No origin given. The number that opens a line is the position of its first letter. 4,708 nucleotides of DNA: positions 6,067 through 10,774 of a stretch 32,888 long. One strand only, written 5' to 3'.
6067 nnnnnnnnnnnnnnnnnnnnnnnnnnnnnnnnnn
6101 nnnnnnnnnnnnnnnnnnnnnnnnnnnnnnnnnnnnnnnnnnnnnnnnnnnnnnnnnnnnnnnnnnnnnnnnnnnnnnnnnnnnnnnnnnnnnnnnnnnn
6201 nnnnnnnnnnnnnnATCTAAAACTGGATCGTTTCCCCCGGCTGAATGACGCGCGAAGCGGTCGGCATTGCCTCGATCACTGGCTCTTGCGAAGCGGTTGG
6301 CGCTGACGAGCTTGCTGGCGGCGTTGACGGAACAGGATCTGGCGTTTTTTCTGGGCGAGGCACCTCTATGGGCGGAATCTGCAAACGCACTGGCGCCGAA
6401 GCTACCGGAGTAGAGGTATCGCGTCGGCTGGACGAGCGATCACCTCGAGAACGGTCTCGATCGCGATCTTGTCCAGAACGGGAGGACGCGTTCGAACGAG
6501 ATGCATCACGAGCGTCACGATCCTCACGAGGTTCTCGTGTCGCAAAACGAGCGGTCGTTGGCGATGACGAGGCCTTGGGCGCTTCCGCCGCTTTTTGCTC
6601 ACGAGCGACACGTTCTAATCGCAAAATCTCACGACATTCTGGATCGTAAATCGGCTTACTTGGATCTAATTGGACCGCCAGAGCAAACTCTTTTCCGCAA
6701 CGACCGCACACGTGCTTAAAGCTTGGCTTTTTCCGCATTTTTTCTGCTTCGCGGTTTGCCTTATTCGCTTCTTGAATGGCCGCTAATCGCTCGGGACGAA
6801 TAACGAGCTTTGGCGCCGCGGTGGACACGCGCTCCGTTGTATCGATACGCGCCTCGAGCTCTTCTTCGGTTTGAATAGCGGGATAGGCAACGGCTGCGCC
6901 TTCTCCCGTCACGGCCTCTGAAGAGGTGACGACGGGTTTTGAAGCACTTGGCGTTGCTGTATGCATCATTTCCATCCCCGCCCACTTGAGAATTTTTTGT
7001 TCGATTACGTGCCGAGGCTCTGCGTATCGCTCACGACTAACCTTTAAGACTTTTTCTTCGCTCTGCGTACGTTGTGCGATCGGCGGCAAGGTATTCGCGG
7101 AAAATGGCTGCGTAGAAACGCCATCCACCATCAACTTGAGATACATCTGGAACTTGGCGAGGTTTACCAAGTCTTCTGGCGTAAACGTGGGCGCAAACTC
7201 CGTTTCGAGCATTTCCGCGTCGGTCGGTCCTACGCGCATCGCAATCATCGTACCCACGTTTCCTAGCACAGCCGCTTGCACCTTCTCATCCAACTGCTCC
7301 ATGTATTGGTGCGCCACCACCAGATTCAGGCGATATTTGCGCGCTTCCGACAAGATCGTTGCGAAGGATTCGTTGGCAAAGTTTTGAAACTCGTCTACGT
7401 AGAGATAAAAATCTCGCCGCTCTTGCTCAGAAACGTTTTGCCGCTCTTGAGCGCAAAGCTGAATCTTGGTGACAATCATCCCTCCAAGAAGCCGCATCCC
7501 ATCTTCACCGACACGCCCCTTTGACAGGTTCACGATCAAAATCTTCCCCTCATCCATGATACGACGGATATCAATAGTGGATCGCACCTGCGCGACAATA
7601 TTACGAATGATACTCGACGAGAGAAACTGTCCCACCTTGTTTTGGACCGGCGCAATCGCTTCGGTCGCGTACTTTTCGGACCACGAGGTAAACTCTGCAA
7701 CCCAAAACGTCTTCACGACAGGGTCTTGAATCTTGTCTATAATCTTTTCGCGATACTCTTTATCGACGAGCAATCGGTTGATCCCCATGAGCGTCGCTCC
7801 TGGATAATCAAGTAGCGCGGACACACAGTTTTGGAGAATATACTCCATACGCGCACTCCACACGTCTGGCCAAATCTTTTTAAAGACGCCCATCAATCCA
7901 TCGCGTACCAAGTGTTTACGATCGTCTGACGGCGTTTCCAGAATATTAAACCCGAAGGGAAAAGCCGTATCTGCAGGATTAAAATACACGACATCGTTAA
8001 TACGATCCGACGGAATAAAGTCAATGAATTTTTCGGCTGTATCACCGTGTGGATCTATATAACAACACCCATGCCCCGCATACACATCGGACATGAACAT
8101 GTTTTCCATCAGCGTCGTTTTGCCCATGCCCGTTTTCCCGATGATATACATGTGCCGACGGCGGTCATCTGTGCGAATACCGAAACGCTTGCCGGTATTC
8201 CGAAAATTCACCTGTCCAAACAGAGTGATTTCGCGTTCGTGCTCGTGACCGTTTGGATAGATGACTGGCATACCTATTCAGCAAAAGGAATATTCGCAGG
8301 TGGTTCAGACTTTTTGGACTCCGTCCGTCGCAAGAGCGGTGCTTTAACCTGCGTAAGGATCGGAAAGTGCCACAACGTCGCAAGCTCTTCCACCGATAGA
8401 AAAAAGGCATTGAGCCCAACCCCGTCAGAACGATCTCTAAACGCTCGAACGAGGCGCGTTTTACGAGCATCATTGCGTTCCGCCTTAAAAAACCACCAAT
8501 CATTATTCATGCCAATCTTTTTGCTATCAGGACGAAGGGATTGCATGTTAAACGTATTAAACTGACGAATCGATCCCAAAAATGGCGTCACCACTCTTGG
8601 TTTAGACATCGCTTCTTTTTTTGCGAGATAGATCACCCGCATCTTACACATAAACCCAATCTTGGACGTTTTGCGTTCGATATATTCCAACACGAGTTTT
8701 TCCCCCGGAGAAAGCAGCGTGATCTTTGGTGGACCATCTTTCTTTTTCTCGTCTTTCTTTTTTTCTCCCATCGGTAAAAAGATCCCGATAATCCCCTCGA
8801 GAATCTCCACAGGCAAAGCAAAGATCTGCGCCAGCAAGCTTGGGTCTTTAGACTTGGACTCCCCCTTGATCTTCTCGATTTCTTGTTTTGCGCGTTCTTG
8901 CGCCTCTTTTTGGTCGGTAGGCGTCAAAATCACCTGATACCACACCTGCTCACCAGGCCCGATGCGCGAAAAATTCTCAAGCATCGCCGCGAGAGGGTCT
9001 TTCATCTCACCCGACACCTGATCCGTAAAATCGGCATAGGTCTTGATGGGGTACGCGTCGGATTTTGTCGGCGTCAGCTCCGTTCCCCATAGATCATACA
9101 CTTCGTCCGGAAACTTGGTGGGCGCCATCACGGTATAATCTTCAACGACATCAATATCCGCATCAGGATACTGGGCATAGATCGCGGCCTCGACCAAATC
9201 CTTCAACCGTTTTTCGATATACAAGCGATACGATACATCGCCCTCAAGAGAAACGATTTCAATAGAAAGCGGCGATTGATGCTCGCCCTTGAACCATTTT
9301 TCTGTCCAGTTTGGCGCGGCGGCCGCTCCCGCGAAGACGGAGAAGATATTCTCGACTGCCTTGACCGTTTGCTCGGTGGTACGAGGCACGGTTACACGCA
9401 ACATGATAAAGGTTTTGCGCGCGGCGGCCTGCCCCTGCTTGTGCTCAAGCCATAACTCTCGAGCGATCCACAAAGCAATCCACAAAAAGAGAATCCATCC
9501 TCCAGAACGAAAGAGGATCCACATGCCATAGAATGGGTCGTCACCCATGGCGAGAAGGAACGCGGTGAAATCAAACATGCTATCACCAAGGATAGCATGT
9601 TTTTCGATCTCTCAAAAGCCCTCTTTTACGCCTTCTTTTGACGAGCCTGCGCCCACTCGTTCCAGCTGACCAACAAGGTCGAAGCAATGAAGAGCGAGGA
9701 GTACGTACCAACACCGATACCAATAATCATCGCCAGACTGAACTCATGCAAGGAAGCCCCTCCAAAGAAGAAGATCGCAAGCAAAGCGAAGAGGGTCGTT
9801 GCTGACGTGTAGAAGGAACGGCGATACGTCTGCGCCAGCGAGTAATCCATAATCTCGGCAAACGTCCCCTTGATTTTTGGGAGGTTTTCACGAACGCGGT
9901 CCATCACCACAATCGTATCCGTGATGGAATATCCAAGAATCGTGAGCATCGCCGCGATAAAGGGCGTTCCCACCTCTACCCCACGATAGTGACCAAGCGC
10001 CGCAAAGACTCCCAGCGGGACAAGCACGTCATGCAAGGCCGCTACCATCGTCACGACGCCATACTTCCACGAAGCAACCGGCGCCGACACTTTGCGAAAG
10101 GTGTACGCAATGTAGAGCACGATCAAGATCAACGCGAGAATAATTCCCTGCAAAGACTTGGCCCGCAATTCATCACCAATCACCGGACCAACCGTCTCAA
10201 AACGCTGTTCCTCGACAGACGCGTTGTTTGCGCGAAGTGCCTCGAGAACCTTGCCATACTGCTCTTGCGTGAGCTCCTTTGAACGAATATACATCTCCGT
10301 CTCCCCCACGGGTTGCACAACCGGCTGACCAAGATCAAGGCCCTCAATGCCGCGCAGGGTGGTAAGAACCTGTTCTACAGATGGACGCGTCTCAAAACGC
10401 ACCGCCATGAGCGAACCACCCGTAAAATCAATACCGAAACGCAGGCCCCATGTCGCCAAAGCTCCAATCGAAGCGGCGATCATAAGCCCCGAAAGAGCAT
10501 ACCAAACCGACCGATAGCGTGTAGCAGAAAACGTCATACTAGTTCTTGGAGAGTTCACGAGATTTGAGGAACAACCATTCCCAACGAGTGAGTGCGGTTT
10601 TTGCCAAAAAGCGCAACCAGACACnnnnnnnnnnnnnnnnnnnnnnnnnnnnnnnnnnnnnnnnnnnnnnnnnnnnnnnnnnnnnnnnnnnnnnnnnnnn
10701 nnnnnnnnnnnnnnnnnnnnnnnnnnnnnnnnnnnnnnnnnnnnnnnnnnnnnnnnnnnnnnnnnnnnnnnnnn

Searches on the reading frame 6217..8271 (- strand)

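Call 7: search_protein_families(library=pfam, proteins=[window:6217-8271:-], max_evalue=0.001)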
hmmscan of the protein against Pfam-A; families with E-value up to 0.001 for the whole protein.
window:6217-8271:- (684 aa): 5 families
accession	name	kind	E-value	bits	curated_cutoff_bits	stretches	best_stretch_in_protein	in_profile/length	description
PF10412.15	TrwB_AAD_bind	-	1.6e-09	37.6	20.5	1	35-349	12-312/387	Type IV secretion-system coupling protein DNA-binding domain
PF01935.23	DUF87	-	1.1e-05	26.1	23.2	1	38-268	23-218/220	Helicase HerA, central domain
PF12696.13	TraG-D_C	-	1.7e-05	25.1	22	1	289-355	3-72/126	TraM recognition site of TraD and TraG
PF13401.12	AAA_22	-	2.5e-05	25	27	0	37-78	4-45/130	AAA domain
PF12846.13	AAA_10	-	0.00061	19.4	27.5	0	38-91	21-71/362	AAA-like domain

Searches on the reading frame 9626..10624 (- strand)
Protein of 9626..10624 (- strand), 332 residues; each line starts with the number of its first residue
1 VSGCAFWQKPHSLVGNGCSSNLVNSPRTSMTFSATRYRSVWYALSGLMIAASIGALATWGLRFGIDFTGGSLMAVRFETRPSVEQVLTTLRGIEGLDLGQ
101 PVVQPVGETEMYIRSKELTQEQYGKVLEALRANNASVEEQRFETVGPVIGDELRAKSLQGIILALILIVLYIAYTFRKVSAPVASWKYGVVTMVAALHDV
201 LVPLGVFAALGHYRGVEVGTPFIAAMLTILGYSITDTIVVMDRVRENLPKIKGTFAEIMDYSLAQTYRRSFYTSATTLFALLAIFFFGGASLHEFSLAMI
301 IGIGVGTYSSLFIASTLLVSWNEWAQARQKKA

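Call 7: search_protein_families(library=pfam, proteins=[window:9626-10624:-], max_evalue=0.001)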
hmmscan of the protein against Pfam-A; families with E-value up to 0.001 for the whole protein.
window:9626-10624:- (332 aa): 2 families
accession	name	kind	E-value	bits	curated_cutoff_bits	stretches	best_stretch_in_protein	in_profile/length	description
PF02355.23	SecD_SecF_C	-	2.8e-53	180.6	20.5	1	128-323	4-188/189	Protein export membrane protein SecD/SecF, C-terminal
PF07549.19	Sec_GG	-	4.3e-06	26.5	20.3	1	55-79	2-26/28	SecD/SecF GG Motif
